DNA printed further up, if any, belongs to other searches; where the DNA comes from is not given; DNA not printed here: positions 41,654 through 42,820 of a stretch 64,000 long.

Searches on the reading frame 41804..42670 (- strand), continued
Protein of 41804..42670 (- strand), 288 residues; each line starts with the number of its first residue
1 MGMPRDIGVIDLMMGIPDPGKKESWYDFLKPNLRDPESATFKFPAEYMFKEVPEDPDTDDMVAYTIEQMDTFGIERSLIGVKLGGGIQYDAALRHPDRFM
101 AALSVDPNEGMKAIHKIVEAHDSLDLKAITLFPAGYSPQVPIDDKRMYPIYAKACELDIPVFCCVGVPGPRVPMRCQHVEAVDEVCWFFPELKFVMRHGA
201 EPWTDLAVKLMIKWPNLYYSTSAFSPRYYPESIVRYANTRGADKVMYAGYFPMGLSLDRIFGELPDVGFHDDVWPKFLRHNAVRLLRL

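Call 49: search_protein_families(library=ncbifam, proteins=[L042:15986-17551:+, L042:19356-20150:-, L042:18160-19344:-, L042:20223-20882:+, L042:11945-12706:-, L054:16707-17789:-, L042:8559-9959:+, L042:7454-8479:-, L027:8914-9942:-, L063:17224-18669:-], max_evalue=1e-10)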
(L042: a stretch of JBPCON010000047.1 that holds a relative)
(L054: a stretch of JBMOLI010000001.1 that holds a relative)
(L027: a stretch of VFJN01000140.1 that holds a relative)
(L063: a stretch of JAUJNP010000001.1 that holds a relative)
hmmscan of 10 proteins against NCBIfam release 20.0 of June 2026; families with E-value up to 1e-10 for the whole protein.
L042:15986-17551:+ (521 aa): 88 families (the best 25 are shown)
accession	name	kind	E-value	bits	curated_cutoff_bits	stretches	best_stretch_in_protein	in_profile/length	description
NF009071.0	PRK12406.1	subfamily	6.4e-143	476.8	701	1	29-521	15-510/510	acyl-CoA synthetase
NF038341.1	ligase_FadD4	exception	7.1e-140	466.7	850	1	17-513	13-504/506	fatty-acid--CoA ligase FadD4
NF009929.0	PRK13390.1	equivalog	8e-112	374.2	951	1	11-510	8-501/501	acyl-CoA synthetase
NF004837.0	PRK06187.1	subfamily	7.1e-101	338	476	1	9-517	17-526/531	long-chain-fatty-acid--CoA ligase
NF006182.0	PRK08316.1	subfamily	2.1e-74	250.9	663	1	11-514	22-518/523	fatty acyl-CoA synthetase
NF009921.1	PRK13382.1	exception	5.6e-72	243.2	850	1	4-509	40-528/529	acyl-CoA ligase FadD12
NF004797.0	PRK06145.1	equivalog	1.2e-70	238.4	850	1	10-513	12-495/499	acyl-CoA synthetase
NF005702.0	PRK07514.1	subfamily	3.6e-67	226.9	558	1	8-514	11-501/506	malonyl-CoA synthase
NF038344.1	bile_CoA_BaiB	exception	1.1e-66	225.2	650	1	8-509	26-497/504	bile acid--CoA ligase BaiB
NF005676.0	PRK07470.1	equivalog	1e-65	222.4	774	1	9-511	29-527/544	acyl-CoA synthetase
NF005863.0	PRK07798.1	subfamily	2.5e-64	217.7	543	1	10-503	14-521/540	acyl-CoA synthetase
NF052269.1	Staph_lig_FadD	equivalog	4.4e-63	213.3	650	1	9-510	9-490/499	long-chain-fatty-acid--CoA ligase FadD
NF002966.0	PRK03640.1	equivalog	1.1e-62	212.2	556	1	9-511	11-478/483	o-succinylbenzoate--CoA ligase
NF005307.0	PRK06839.1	equivalog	1.9e-62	211.6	748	1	9-510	11-490/496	o-succinylbenzoate--CoA ligase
NF005859.1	PRK07788.1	exception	1e-61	209.1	875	1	10-511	68-556/560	long-chain-fatty-acid--CoA ligase FadD2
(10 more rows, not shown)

L042:19356-20150:- (264 aa): 71 families (the best 25 are shown)
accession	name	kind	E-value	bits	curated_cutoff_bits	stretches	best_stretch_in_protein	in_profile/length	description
NF005864.0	PRK07799.1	equivalog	1.1e-118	395.3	316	1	2-262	6-264/266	crotonase/enoyl-CoA hydratase family protein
NF051848.1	EnCoAHydtEchA19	equivalog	5.9e-109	363.6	400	1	6-263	2-257/258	enoyl-CoA hydratase EchA19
NF006100.0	PRK08252.1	subfamily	4e-76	256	282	1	5-263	4-253/254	crotonase/enoyl-CoA hydratase family protein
NF005126.0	PRK06563.1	subfamily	9.4e-63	212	261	1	6-263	9-262/263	crotonase/enoyl-CoA hydratase family protein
NF042430.2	EnCoAhydt_DpgD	equivalog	8.2e-58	195.9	400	1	8-263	1-257/258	enoyl-CoA-hydratase DpgD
NF006108.0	PRK08259.1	equivalog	1.3e-54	185.5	273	1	6-256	5-247/256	crotonase/enoyl-CoA hydratase family protein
NF006007.0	PRK08138.1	subfamily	4.5e-54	183.6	355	1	11-263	15-260/261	enoyl-CoA hydratase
NF004840.0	PRK06190.1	equivalog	1.7e-52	178.6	253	1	3-237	3-232/260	enoyl-CoA hydratase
NF007239.0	PRK09674.1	equivalog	2.8e-52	177.7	371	1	5-263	5-256/257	2,3-dehydroadipyl-CoA hydratase PaaF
NF005802.0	PRK07657.1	equivalog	7.8e-51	173.1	363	1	11-263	11-259/260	enoyl-CoA hydratase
NF046063.1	oxepin_alt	equivalog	7e-50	169.9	300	1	7-259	3-253/254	oxepin-CoA hydrolase, alternative type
NF004517.0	PRK05862.1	equivalog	1.9e-49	168.5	396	1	4-262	4-255/257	enoyl-CoA hydratase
NF005803.0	PRK07658.1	equivalog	2.8e-48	164.6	313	1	8-263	6-256/257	enoyl-CoA hydratase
NF004475.0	PRK05809.1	subfamily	5.8e-48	163.6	394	1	5-262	5-258/260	short-chain-enoyl-CoA hydratase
NF006566.0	PRK09076.1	subfamily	4.8e-47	160.7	286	1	6-261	7-257/260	enoyl-CoA hydratase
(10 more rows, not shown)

L042:18160-19344:- (394 aa): 12 families
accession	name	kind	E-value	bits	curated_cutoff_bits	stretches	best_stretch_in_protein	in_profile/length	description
TIGR03204.1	pimC_large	equivalog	1.6e-58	198.5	623.85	1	6-389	5-395/395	pimeloyl-CoA dehydrogenase large subunit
NF042972.1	AcrlCoAredClosAcrC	equivalog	3.4e-32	111.5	640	1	57-259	44-247/378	acryloyl-CoA reductase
NF045652.1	ProlPCPDhRedW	equivalog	1.5e-29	103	650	1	49-257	32-243/376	L-prolyl-[peptidyl-carrier protein] dehydrogenase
NF043006.1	CyhCrbnylCoADH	equivalog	4.1e-28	98.4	650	1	58-384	44-373/380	cyclohexane-1-carbonyl-CoA dehydrogenase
NF045552.1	GlutCoADH_Des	equivalog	4.9e-27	95.1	470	1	59-261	47-251/387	glutaryl-CoA dehydrogenase Acd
TIGR03207.1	cyc_hxne_CoA_dh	equivalog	1.5e-23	83.2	575.35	1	59-245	42-229/372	cyclohexanecarboxyl-CoA dehydrogenase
NF008997.0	PRK12341.1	equivalog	7.6e-23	81.2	537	1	54-260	42-248/382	acyl-CoA dehydrogenase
NF053553.1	prodigi_MBC_PigA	equivalog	9.2e-23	81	500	1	54-246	42-237/381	prodigiosin MBC biosynthesis dehydrogenase PigA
NF042439.1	SulpropCoADesulf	equivalog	3.2e-21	75.5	600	1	57-216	32-192/379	3-sulfinopropanoyl-CoA desulfinase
NF002885.1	PRK03354.1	equivalog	1.1e-16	60.9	540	1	50-258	38-243/378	crotonobetainyl-CoA dehydrogenase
NF058590.1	AcCoDHFadEBacil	equivalog_domain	1.6e-15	56.6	600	1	59-262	63-265/586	acyl-CoA dehydrogenase FadE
NF052270.1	Staph_DH_FadE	equivalog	1.4e-11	43.8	600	1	87-209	93-213/400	acyl-CoA dehydrogenase FadE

L042:20223-20882:+ (220 aa): 3 families
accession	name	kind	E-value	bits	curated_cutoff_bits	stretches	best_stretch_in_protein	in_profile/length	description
NF041802.1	P450_SolI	exception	4e-14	51.9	850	1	6-215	19-239/424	solanimycin biosynthesis cytochrome P450 SolI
NF041177.1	Cyp119_Thmprot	equivalog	9.9e-13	47.6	680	1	21-218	3-194/368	cytochrome P450 Cyp119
TIGR04538.1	P450_cycloAA_1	subfamily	3.6e-12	45.8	500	1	16-218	8-203/395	cytochrome P450, cyclodipeptide synthase-associated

L042:11945-12706:- (253 aa): 209 families (the best 25 are shown)
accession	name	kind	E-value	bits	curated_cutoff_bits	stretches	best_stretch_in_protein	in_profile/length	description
NF053702.1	TrHdxCHCADhChcB1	equivalog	4.8e-77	258.7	400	1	4-250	1-246/250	trans-4-hydroxycyclohexanecarboxylate dehydrogenase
NF005559.1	PRK07231.1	subfamily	2.1e-71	240.3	215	1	4-244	1-247/249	glucose 1-dehydrogenase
NF004198.0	PRK05653.1-3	equivalog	1.9e-64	217.5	296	1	3-244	3-246/248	3-oxoacyl-ACP reductase FabG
NF052562.1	RADHDNL4305835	equivalog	2e-63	214.2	400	1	1-246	1-251/252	NADP-dependent (R)-specific alcohol dehydrogenase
NF005473.0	PRK07069.1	equivalog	4.5e-62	210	339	1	2-245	5-260/262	SDR family oxidoreductase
NF004818.0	PRK06172.1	equivalog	5.9e-60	202.7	336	1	1-246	1-252/253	SDR family oxidoreductase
NF009466.0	PRK12826.1-2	subfamily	3.1e-58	197.2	222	1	8-245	4-245/248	3-oxoacyl-ACP reductase FabG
NF053701.1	CsHdxCHCADhChcB2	equivalog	4.3e-57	193.4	350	1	5-246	1-244/245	cis-4-hydroxycyclohexanecarboxylate dehydrogenase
NF052558.1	MBtsdlDhBudC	equivalog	2.8e-56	190.9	270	1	6-248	2-245/250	meso-2,3-butanediol dehydrogenase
TIGR01830.1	3oxo_ACP_reduc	equivalog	5.3e-56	190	297.75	1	10-243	1-237/239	3-oxoacyl-[acyl-carrier-protein] reductase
NF004791.0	PRK06138.1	equivalog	1.8e-55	188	312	1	4-246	2-251/252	SDR family oxidoreductase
NF005067.0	PRK06484.1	equivalog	9.8e-55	186.1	713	1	6-246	8-253/524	short chain dehydrogenase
NF004197.0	PRK05653.1-1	equivalog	4.2e-54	183.8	332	1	1-243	1-245/249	3-oxoacyl-ACP reductase FabG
NF005309.0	PRK06841.1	subfamily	5.9e-53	180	286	1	5-243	13-251/255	GolD/DthD family dehydrogenase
NF005681.0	PRK07478.1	subfamily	1.3e-52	178.7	267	1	4-244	3-249/254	SDR family oxidoreductase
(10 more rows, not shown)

L054:16707-17789:- (360 aa): 20 families
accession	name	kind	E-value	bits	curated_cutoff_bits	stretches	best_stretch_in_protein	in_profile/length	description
TIGR03989.1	Rxyl_3153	subfamily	4.8e-96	322.2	440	1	2-360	3-370/370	NDMA-dependent alcohol dehydrogenase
TIGR03451.1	mycoS_dep_FDH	equivalog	1.5e-85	287.2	512.9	1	18-359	17-357/358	S-(hydroxymethyl)mycothiol dehydrogenase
TIGR02818.1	adh_III_F_hyde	equivalog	1.6e-85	287.4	543.95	1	18-360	17-368/368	S-(hydroxymethyl)glutathione dehydrogenase/class III alcohol dehydrogenase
NF006940.0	PRK09422.1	equivalog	4.9e-41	140.8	344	1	1-359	1-334/338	alcohol dehydrogenase AdhP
TIGR00692.1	tdh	equivalog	1e-40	139.9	458.35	1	19-357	15-337/340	L-threonine 3-dehydrogenase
NF003808.0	PRK05396.1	equivalog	3.9e-38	131.2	380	1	19-357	17-337/341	L-threonine 3-dehydrogenase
NF041097.1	keto_inos_dh_IolM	equivalog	2.4e-36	125.2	450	1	27-355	53-384/389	scyllo-inosose 3-dehydrogenase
TIGR03366.1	HpnZ_proposed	hypoth_equivalog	9.3e-36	123.6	328.1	1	27-279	5-254/315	putative phosphonate catabolism associated alcohol dehydrogenase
NF010344.0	PRK13771.1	subfamily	1.5e-33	116.2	349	1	1-353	1-325/334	putative alcohol dehydrogenase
TIGR03201.1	dearomat_had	equivalog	1.6e-30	106.4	338.65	1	16-358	12-346/349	6-hydroxycyclohex-1-ene-1-carbonyl-CoA dehydrogenase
NF047908.1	AldhRedAhr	equivalog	1.6e-29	102.9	470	1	19-354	20-328/335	NADPH-dependent aldehyde reductase Ahr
NF041172.1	AcrlCoa_red_Thmprot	equivalog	2.5e-28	99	500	1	14-356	13-329/334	acryloyl-CoA reductase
NF007375.0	PRK09880.1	equivalog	8.2e-28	97.1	469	1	29-346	29-328/344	L-idonate 5-dehydrogenase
NF007642.0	PRK10309.1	equivalog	1.9e-27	96.4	550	1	28-304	26-287/347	galactitol-1-phosphate 5-dehydrogenase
NF007489.0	PRK10083.1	equivalog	1.2e-22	80.4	376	1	24-349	21-324/339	Zn-dependent oxidoreductase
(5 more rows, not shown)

L042:8559-9959:+ (466 aa): 0 families

L042:7454-8479:- (341 aa): 19 families
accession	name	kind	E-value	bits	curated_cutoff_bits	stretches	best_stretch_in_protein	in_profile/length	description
TIGR03559.1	F420_Rv3520c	subfamily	3.7e-142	473.2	335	1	2-327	1-325/325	LLM class F420-dependent oxidoreductase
TIGR04024.1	F420_NP1902A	hypoth_equivalog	4.8e-56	189.9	345.4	1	17-316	15-299/330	TIGR04024 family LLM class F420-dependent oxidoreductase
TIGR03841.1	F420_Rv3093c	subfamily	7.7e-38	130.6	213.65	1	14-324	7-292/298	LLM class F420-dependent oxidoreductase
TIGR03564.1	F420_MSMEG_4879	subfamily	5.2e-37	127.9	234.25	1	20-248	2-218/265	TIGR03564 family F420-dependent LLM class oxidoreductase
TIGR03555.1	F420_mer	equivalog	1.5e-35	123.2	348.7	1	19-329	14-307/325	5,10-methylenetetrahydromethanopterin reductase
NF002619.0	PRK02271.1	equivalog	1.5e-34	119.8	276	1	16-329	13-308/329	5,10-methylenetetrahydromethanopterin reductase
TIGR03617.1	F420_MSMEG_2256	subfamily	2.3e-30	105.6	278.15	1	25-320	3-292/318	TIGR03617 family F420-dependent LLM class oxidoreductase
TIGR03560.1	F420_Rv1855c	subfamily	1.2e-24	87.4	231.4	1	32-190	28-194/227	TIGR03560 family F420-dependent LLM class oxidoreductase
TIGR03619.1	F420_Rv2161c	subfamily_domain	1.2e-24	87.3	166.9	1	42-191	44-184/247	TIGR03619 family F420-dependent LLM class oxidoreductase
TIGR03620.1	F420_MSMEG_4141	subfamily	5.8e-17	61.9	219.8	1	16-126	17-121/280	TIGR03620 family F420-dependent LLM class oxidoreductase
TIGR03857.1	F420_MSMEG_2249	hypoth_equivalog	3.7e-16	59.2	218.4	1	13-275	10-266/329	TIGR03857 family LLM class F420-dependent oxidoreductase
TIGR03571.1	lucif_BA3436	subfamily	5.8e-16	58.6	303.9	1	27-188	41-205/304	TIGR03571 family LLM class oxidoreductase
TIGR03842.1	F420_CPS_4043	hypoth_equivalog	1.6e-15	57.1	295.45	1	13-286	9-256/329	TIGR03842 family LLM class F420-dependent oxidoreductase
TIGR03854.1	F420_MSMEG_3544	hypoth_equivalog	1.9e-15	56.9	295.6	1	15-204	11-194/290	TIGR03854 family LLM class F420-dependent oxidoreductase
TIGR03621.1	F420_MSMEG_2516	subfamily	4.5e-15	55.5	213.15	1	19-185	16-171/295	TIGR03621 family F420-dependent LLM class oxidoreductase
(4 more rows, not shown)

L027:8914-9942:- (342 aa): 16 families
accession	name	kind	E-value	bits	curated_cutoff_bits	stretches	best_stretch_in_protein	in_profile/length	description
TIGR03559.1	F420_Rv3520c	subfamily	9e-142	471.9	335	1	3-328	2-325/325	LLM class F420-dependent oxidoreductase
TIGR04024.1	F420_NP1902A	hypoth_equivalog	8.8e-58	195.6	345.4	1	18-318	16-300/330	TIGR04024 family LLM class F420-dependent oxidoreductase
TIGR03841.1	F420_Rv3093c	subfamily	1.8e-40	139.2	213.65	1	15-325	8-292/298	LLM class F420-dependent oxidoreductase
TIGR03564.1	F420_MSMEG_4879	subfamily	2e-35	122.7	234.25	1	21-249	3-218/265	TIGR03564 family F420-dependent LLM class oxidoreductase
TIGR03617.1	F420_MSMEG_2256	subfamily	2.7e-31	108.7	278.15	1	25-333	3-304/318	TIGR03617 family F420-dependent LLM class oxidoreductase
TIGR03555.1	F420_mer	equivalog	7.3e-30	104.5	348.7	1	20-330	15-307/325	5,10-methylenetetrahydromethanopterin reductase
NF002619.0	PRK02271.1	equivalog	3.7e-29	102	276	1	15-330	12-308/329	5,10-methylenetetrahydromethanopterin reductase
TIGR03619.1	F420_Rv2161c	subfamily_domain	3.8e-22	79.1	166.9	1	43-220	45-213/247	TIGR03619 family F420-dependent LLM class oxidoreductase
TIGR03620.1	F420_MSMEG_4141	subfamily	3.4e-20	72.5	219.8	1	17-126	18-121/280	TIGR03620 family F420-dependent LLM class oxidoreductase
TIGR03560.1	F420_Rv1855c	subfamily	3.3e-18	66.3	231.4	1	21-192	17-195/227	TIGR03560 family F420-dependent LLM class oxidoreductase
TIGR03857.1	F420_MSMEG_2249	hypoth_equivalog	5.9e-18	65.2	218.4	1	16-227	13-213/329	TIGR03857 family LLM class F420-dependent oxidoreductase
TIGR03842.1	F420_CPS_4043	hypoth_equivalog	1.4e-14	53.9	295.45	1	15-325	11-305/329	TIGR03842 family LLM class F420-dependent oxidoreductase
TIGR03571.1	lucif_BA3436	subfamily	4e-13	49.3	303.9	1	21-189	35-205/304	TIGR03571 family LLM class oxidoreductase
TIGR03856.1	F420_MSMEG_2906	subfamily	2e-12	47.2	243.7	1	42-159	51-168/249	LLM class F420-dependent oxidoreductase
TIGR03621.1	F420_MSMEG_2516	subfamily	2.6e-11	43.2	213.15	1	20-186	17-171/295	TIGR03621 family F420-dependent LLM class oxidoreductase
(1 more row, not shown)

L063:17224-18669:- (481 aa): 0 families
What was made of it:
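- On KstR operator / KstR regulon: In relatives there is an Rv3520c-family LLM above cut-off and an EchA19-like hydratase (call 49).
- In more distant relatives the KstR-controlled operon starts with a Zn-ADH related to the mycofactocin-associated TIGR03989 family, although below its cut-off (322 vs 440; call 49).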

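Call 55: search_protein_families(library=ncbifam, proteins=[L042:3003-4106:-, L042:4188-5360:-, L042:5418-6188:-, L080:1249-2877:-, L080:3110-5263:-, L080:5710-6924:-, L080:7787-8977:-, L080:11775-12929:+, L080:12904-14079:-, L056:4505-6055:+], max_evalue=1e-20)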
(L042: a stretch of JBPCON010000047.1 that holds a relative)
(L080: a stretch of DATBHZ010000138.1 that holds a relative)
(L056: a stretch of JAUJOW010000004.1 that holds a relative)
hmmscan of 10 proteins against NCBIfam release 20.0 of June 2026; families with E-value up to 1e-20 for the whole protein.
L042:3003-4106:- (367 aa): 6 families
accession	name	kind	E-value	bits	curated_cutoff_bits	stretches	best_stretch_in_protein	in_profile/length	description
NF008511.0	PRK11430.1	equivalog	3.8e-53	181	522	1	2-322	22-341/381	CoA:oxalate CoA-transferase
NF003809.0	PRK05398.1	subfamily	1.1e-52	179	442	1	3-193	18-206/416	formyl-CoA transferase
TIGR03253.1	oxalate_frc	equivalog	3.4e-51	174.3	504.2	1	3-193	17-205/416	formyl-CoA transferase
NF052585.1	SucGlutTfsCaiB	equivalog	4.1e-48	163.9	750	1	2-364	20-388/394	succinate--glutarate CoA-transferase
NF041294.1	Scnl_mescCoAtase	equivalog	7.9e-46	156.9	700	1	2-361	16-380/381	succinyl-CoA:mesaconate CoA-transferase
NF002914.1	PRK03525.1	equivalog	1e-25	90.5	413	1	2-366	22-383/400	L-carnitine CoA-transferase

L042:4188-5360:- (390 aa): 3 families
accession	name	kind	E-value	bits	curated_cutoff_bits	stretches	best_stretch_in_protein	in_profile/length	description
TIGR03558.1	oxido_grp_1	subfamily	5.7e-25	88.2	166.95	1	14-334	12-323/325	MsnO8 family LLM class oxidoreductase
TIGR03619.1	F420_Rv2161c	subfamily_domain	3.2e-24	85.9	166.9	1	46-232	39-217/247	TIGR03619 family F420-dependent LLM class oxidoreductase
TIGR04027.1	LLM_KPN_01858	hypoth_equivalog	2.4e-21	76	412.9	0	26-142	24-141/326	putative FMN-dependent luciferase-like monooxygenase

L042:5418-6188:- (256 aa): 6 families
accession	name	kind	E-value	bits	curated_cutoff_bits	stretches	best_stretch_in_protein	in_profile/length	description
NF004855.0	PRK06208.1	subfamily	2.2e-127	424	255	1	4-256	24-274/274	class II aldolase/adducin family protein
NF005451.0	PRK07044.1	subfamily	1.8e-50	171.4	207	1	19-244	18-244/256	aldolase II superfamily protein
NF005068.0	PRK06486.1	equivalog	1.6e-41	142.3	269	1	21-230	25-234/262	aldolase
NF005484.0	PRK07090.1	equivalog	2.4e-38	131.9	261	1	19-212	27-217/260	aldolase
NF005689.0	PRK07490.1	equivalog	3.1e-36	124.8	260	1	19-230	10-221/248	hypothetical protein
NF005186.0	PRK06661.1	equivalog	1.3e-32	113.4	339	1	24-226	7-208/235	hypothetical protein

L080:1249-2877:- (542 aa): 19 families
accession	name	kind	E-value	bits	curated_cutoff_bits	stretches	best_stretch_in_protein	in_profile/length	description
NF045675.1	PhdiestaseDibA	equivalog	7.7e-92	308.6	980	1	3-530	92-619/623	phosphodiesterase DibA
NF007474.0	PRK10060.1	equivalog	5e-79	266.2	782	1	85-531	208-649/663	cyclic di-GMP phosphodiesterase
NF008467.0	PRK11359.1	equivalog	2.3e-68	231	857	1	115-530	377-786/800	oxygen-sensing cyclic-di-GMP phosphodiesterase DosP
NF053781.1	cdiGMPphdstlr2612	equivalog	1.3e-66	225.1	1600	1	64-536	790-1265/1268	Tlr1612 family c-di-GMP phosphodiesterase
NF052458.1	PhdiestGepA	equivalog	7.6e-59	199.7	1200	1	113-528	424-833/840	phosphodiesterase GepA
NF007298.0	PRK09776.1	equivalog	1.6e-55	188.6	1135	1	72-528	642-1098/1111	diguanylate cyclase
NF008807.1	PRK11829.1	equivalog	4.1e-44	150.8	733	1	118-528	246-654/670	biofilm formation regulator HmsP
TIGR00254.1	GGDEF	domain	1.1e-39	135.9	37.4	1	111-274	2-167/168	diguanylate cyclase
NF007423.1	PRK09966.1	equivalog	2.6e-38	132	325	1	109-264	234-390/390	diguanylate cyclase DgcN/YfiN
NF038266.1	diguan_SiaD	equivalog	4.3e-37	127.8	290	1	109-271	89-252/252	biofilm regulation diguanylate cyclase SiaD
NF007380.0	PRK09894.1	equivalog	1.3e-36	126.5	256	1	111-276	126-289/296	diguanylate cyclase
NF007135.0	PRK09581.1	equivalog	7.2e-36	124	474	1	114-271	292-452/457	PleD family two-component system response regulator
NF051473.1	DigCycDgcsShew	equivalog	3.2e-30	105.5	400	1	109-272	130-289/291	diguanylate cyclase DgcS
NF052596.1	RR_EAL_PvrR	equivalog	3.4e-27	95.1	580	1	289-538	144-391/398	response regulator cyclic di-GMP phosphodiesterase PvrR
NF007839.0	PRK10551.1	equivalog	4.1e-27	94.9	461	1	289-534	265-508/518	cyclic di-GMP phosphodiesterase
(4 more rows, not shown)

L080:3110-5263:- (717 aa): 7 families
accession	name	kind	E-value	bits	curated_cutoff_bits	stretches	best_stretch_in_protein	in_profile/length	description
NF052585.1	SucGlutTfsCaiB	equivalog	1.2e-65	221.7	750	1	346-575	5-235/394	succinate--glutarate CoA-transferase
NF003809.0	PRK05398.1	subfamily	1.7e-62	211.4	442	1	347-551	3-202/416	formyl-CoA transferase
TIGR03253.1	oxalate_frc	equivalog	6.1e-57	193.2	504.2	1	347-551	2-201/416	formyl-CoA transferase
NF041294.1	Scnl_mescCoAtase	equivalog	1.9e-56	191.8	700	1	352-576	7-233/381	succinyl-CoA:mesaconate CoA-transferase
NF008511.0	PRK11430.1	equivalog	9.6e-42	143.4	522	1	347-577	8-232/381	CoA:oxalate CoA-transferase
NF002914.1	PRK03525.1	equivalog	4.6e-31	108.1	413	0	362-582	23-231/400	L-carnitine CoA-transferase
TIGR04253.1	mesacon_CoA_iso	equivalog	1.9e-24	86.4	725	0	350-557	4-202/403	2-methylfumaryl-CoA isomerase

L080:5710-6924:- (404 aa): 15 families
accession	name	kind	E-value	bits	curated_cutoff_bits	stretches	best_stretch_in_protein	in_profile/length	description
NF005892.0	PRK07855.1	subfamily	3.1e-83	279.8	469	1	20-402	4-389/390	lipid-transfer protein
NF004811.0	PRK06158.1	subfamily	4.4e-79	266.2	421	1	20-398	6-376/384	acetyl-CoA acetyltransferase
NF006010.0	PRK08142.1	subfamily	8e-71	238.8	462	1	21-401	4-386/388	thiolase domain-containing protein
NF004720.0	PRK06064.1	subfamily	4.4e-51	173.8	420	1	23-402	3-387/389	thiolase domain-containing protein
NF053570.1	AcCoTHIOL_METTL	equivalog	4.3e-42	144.3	600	1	24-402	4-383/385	acetyl-CoA acetyltransferase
NF009228.0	PRK12578.1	subfamily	3.3e-40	137.9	485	1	164-375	144-356/387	thiolase domain-containing protein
NF004715.0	PRK06059.1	equivalog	4.5e-39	134.5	424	1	23-401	5-398/399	lipid-transfer protein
NF006102.0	PRK08256.1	subfamily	4.3e-36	124.8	436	1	23-386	4-375/394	lipid-transfer protein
NF004810.0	PRK06157.1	equivalog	9.4e-34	117.2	403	1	163-386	144-377/400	acetyl-CoA acetyltransferase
NF004982.0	PRK06365.1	equivalog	8.2e-33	114.1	695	0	23-264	17-257/430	thiolase domain-containing protein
NF006180.0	PRK08313.1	subfamily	3.6e-31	108.4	514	1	23-392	5-372/389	thiolase domain-containing protein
NF004721.0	PRK06065.1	equivalog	4.4e-31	108.1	455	1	20-376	8-363/393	thiolase domain-containing protein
NF005704.0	PRK07516.1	subfamily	3.1e-29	102.1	412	1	23-385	3-368/389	thiolase domain-containing protein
NF053628.1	BnzsclthlBbsBGT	equivalog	1e-26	93.6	750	1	23-376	6-352/389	benzoylsuccinyl-CoA thiolase subunit BbsB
NF004722.0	PRK06066.1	equivalog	2.2e-22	79.6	516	0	164-389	142-369/385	thiolase domain-containing protein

L080:7787-8977:- (396 aa): 1 family
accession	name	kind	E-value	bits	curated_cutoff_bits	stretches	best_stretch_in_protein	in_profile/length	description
TIGR02376.1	Cu_nitrite_red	equivalog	9.3e-47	159.9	296.3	1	125-387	26-310/326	copper-containing nitrite reductase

L080:11775-12929:+ (384 aa): 6 families
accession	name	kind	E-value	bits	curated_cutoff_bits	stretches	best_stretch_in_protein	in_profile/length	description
NF052585.1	SucGlutTfsCaiB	equivalog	7.7e-33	113.6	750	1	3-326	7-342/394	succinate--glutarate CoA-transferase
NF003809.0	PRK05398.1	subfamily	2.1e-31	108.9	442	1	3-202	4-208/416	formyl-CoA transferase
NF041294.1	Scnl_mescCoAtase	equivalog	3.4e-31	108.7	700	1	1-331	1-341/381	succinyl-CoA:mesaconate CoA-transferase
NF008511.0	PRK11430.1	equivalog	1.8e-30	106.4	522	1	2-332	8-343/381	CoA:oxalate CoA-transferase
TIGR03253.1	oxalate_frc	equivalog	5.4e-29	101.1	504.2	1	3-202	3-207/416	formyl-CoA transferase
NF002914.1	PRK03525.1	equivalog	2.1e-25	89.5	413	0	2-196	8-200/400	L-carnitine CoA-transferase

L080:12904-14079:- (391 aa): 0 families

L056:4505-6055:+ (516 aa): 1 family
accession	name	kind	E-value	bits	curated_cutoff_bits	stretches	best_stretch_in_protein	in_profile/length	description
NF006560.0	PRK09061.1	subfamily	1.3e-103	347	340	1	69-512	22-512/517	amidohydrolase family protein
